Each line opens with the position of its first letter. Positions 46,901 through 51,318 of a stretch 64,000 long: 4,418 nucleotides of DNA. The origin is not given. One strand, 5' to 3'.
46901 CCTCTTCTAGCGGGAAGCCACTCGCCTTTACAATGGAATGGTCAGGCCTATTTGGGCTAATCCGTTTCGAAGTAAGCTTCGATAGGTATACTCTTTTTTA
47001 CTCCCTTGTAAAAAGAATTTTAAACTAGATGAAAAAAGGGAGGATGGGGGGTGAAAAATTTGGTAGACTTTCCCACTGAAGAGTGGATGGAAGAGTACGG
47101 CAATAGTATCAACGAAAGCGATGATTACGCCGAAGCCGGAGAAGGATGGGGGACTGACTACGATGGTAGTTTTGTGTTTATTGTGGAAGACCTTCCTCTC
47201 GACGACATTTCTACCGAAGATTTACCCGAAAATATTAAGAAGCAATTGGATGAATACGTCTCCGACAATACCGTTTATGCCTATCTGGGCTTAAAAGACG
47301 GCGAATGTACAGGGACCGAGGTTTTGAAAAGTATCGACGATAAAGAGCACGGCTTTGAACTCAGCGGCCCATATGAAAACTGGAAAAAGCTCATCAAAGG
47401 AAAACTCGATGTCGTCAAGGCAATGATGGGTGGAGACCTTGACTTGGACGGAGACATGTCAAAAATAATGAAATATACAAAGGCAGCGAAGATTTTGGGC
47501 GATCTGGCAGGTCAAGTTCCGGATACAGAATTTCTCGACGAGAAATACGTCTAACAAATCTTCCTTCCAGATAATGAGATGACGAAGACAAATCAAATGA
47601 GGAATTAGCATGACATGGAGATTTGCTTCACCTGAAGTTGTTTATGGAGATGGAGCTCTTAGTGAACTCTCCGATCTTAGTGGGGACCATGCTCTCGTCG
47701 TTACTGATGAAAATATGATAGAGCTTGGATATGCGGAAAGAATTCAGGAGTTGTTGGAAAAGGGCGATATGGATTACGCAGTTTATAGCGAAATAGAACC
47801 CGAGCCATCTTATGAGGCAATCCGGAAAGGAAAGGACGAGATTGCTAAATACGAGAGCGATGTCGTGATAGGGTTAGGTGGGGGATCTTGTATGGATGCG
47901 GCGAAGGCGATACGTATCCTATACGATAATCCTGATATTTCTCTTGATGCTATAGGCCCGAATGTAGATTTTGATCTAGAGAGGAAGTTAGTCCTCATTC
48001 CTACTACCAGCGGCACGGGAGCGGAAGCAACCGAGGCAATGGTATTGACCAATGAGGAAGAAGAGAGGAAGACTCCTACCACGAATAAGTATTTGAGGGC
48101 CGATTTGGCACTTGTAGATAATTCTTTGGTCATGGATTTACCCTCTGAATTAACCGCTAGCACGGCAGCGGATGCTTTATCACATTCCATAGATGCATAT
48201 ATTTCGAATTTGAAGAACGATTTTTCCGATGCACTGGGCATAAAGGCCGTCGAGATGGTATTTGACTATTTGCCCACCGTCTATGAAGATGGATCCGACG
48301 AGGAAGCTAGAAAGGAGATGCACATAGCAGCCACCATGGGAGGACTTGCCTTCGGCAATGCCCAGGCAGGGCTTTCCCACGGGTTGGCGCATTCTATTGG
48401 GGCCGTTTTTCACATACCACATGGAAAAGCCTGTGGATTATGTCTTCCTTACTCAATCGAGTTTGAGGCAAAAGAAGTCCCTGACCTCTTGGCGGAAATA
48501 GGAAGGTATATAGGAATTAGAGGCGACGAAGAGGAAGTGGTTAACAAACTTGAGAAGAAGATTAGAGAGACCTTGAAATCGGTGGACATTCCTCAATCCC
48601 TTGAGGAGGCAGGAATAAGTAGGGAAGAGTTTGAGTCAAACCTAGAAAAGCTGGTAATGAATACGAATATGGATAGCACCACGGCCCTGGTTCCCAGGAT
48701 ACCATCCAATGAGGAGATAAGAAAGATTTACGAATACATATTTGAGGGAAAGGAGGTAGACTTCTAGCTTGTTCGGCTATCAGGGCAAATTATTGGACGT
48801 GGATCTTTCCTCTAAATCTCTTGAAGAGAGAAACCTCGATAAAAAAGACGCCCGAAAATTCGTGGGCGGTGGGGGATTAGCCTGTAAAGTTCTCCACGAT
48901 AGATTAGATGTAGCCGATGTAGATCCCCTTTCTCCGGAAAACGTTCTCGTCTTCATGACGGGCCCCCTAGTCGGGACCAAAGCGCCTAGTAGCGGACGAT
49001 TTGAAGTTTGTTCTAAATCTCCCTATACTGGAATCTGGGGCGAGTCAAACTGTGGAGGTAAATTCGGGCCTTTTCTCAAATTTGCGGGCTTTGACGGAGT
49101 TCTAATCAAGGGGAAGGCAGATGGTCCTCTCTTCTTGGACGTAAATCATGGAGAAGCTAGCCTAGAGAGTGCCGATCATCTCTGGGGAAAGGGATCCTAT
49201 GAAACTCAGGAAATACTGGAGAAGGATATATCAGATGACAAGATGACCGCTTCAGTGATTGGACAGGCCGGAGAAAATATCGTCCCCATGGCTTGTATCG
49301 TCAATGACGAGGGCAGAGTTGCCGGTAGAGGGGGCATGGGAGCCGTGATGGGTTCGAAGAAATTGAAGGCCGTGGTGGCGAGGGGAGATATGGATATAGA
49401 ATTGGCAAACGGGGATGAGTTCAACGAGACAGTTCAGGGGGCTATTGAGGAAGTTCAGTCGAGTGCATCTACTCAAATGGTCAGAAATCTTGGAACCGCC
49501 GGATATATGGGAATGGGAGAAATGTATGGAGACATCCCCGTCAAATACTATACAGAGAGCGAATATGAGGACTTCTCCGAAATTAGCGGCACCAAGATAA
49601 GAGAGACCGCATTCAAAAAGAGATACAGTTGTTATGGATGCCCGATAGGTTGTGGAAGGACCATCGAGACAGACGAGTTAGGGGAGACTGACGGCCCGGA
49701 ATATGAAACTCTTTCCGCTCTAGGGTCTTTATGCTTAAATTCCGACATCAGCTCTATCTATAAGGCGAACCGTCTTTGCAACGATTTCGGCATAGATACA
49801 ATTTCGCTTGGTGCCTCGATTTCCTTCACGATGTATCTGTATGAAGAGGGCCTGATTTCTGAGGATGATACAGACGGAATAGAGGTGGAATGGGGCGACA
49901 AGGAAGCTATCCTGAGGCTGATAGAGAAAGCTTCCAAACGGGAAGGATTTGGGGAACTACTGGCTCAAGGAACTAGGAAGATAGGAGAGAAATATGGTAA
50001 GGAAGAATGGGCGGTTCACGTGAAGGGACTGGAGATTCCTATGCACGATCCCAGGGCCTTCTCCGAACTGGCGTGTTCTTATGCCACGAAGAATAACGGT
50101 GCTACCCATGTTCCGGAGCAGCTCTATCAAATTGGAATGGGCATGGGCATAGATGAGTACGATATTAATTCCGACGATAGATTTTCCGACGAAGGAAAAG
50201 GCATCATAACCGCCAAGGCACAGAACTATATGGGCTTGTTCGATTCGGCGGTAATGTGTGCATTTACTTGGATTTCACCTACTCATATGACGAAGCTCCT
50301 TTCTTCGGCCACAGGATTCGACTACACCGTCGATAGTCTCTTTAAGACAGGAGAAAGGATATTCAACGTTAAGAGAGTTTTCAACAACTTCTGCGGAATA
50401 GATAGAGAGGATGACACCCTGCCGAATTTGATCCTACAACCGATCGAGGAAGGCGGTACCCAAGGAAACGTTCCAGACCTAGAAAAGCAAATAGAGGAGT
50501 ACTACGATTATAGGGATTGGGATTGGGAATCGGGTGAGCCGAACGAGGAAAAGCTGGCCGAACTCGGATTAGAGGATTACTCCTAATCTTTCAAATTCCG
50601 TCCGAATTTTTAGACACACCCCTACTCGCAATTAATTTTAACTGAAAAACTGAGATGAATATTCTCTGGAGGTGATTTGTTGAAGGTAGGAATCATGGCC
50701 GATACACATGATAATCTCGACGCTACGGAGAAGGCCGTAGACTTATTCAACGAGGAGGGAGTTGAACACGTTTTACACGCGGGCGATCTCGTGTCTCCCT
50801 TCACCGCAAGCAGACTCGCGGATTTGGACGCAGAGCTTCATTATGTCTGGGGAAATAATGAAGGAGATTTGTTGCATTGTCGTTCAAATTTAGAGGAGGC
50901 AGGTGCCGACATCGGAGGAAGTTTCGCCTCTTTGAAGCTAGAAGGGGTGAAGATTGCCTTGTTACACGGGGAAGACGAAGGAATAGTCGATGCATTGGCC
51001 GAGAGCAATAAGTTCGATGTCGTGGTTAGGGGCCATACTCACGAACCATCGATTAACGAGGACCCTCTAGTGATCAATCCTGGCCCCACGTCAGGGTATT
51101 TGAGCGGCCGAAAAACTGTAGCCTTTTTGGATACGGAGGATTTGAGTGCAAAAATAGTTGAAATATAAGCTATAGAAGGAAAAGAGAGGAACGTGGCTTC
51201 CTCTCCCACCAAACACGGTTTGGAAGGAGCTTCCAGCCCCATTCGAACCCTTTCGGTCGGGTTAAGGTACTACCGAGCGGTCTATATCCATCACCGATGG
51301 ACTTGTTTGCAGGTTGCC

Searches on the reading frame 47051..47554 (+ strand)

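Call 78: search_protein_families(library=pfam, proteins=[window:47051-47554:+], max_evalue=0.000001)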
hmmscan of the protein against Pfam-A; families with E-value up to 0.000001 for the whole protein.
window:47051-47554:+ (167 aa): 1 family
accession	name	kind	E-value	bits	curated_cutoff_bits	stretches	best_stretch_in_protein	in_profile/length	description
PF02036.22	SCP2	-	1.9e-09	38.2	21.3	1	70-146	28-100/101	SCP-2 sterol transfer family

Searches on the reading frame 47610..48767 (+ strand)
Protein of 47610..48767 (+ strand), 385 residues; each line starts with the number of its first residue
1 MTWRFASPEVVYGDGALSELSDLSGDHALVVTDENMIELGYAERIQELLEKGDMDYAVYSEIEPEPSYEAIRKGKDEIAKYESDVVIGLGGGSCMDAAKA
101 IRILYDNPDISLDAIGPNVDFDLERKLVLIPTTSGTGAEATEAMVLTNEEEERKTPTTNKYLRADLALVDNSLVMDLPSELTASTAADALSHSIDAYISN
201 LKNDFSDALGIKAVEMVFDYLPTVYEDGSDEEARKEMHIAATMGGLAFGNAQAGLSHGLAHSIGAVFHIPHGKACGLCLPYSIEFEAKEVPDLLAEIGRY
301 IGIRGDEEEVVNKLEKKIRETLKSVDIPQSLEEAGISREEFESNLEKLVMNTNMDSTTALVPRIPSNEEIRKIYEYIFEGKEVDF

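Call 78: search_protein_families(library=pfam, proteins=[window:47610-48767:+], max_evalue=0.000001)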
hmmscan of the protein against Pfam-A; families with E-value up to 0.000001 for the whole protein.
window:47610-48767:+ (385 aa): 3 families
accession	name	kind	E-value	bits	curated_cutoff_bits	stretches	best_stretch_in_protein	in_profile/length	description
PF25137.1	ADH_Fe_C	-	1.3e-47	162.5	27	1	182-376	1-192/194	Fe-containing alcohol dehydrogenase family, C-terminal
PF00465.25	Fe-ADH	-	4e-42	144.1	31.3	1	8-170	2-167/168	Iron-containing alcohol dehydrogenase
PF13685.12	Fe-ADH_2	-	2.4e-10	41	28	1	20-111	14-103/149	Iron-containing alcohol dehydrogenase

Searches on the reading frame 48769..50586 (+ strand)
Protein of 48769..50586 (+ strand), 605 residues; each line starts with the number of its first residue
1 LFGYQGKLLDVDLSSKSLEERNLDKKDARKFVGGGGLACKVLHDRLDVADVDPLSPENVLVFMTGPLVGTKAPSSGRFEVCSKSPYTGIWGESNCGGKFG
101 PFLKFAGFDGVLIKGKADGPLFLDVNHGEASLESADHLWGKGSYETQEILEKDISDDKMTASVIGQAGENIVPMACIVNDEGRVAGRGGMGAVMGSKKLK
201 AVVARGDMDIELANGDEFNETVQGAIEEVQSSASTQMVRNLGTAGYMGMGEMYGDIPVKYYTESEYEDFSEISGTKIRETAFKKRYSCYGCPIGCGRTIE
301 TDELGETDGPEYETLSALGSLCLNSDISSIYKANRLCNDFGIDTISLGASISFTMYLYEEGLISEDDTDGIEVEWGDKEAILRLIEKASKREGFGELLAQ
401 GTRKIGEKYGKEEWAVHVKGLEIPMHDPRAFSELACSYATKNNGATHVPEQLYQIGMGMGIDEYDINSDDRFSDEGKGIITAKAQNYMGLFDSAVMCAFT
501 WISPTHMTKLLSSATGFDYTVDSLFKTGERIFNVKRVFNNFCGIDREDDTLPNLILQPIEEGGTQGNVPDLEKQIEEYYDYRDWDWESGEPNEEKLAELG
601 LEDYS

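Call 78: search_protein_families(library=pfam, proteins=[window:48769-50586:+], max_evalue=0.000001)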
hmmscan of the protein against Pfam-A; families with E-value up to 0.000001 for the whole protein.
window:48769-50586:+ (605 aa): 2 families
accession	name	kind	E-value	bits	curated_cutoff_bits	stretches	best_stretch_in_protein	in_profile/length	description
PF01314.23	AFOR_C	-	2.2e-124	415.9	27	1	221-601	2-385/385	Aldehyde ferredoxin oxidoreductase, domains 2 & 3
PF02730.20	AFOR_N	-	2.4e-76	256.4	29.8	1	6-206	1-198/199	Aldehyde ferredoxin oxidoreductase, N-terminal domain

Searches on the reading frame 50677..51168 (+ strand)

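Call 79: search_protein_families(library=pfam, proteins=[window:50677-51168:+], max_evalue=0.000001)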
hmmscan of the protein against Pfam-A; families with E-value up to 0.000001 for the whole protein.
window:50677-51168:+ (163 aa): 2 families
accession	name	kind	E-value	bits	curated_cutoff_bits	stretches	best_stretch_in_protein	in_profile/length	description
PF12850.12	Metallophos_2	-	4e-33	115.1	27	1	2-155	1-153/154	Calcineurin-like phosphoesterase superfamily domain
PF00149.33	Metallophos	-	1.2e-12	49.1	21.5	1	2-124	1-191/191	Calcineurin-like phosphoesterase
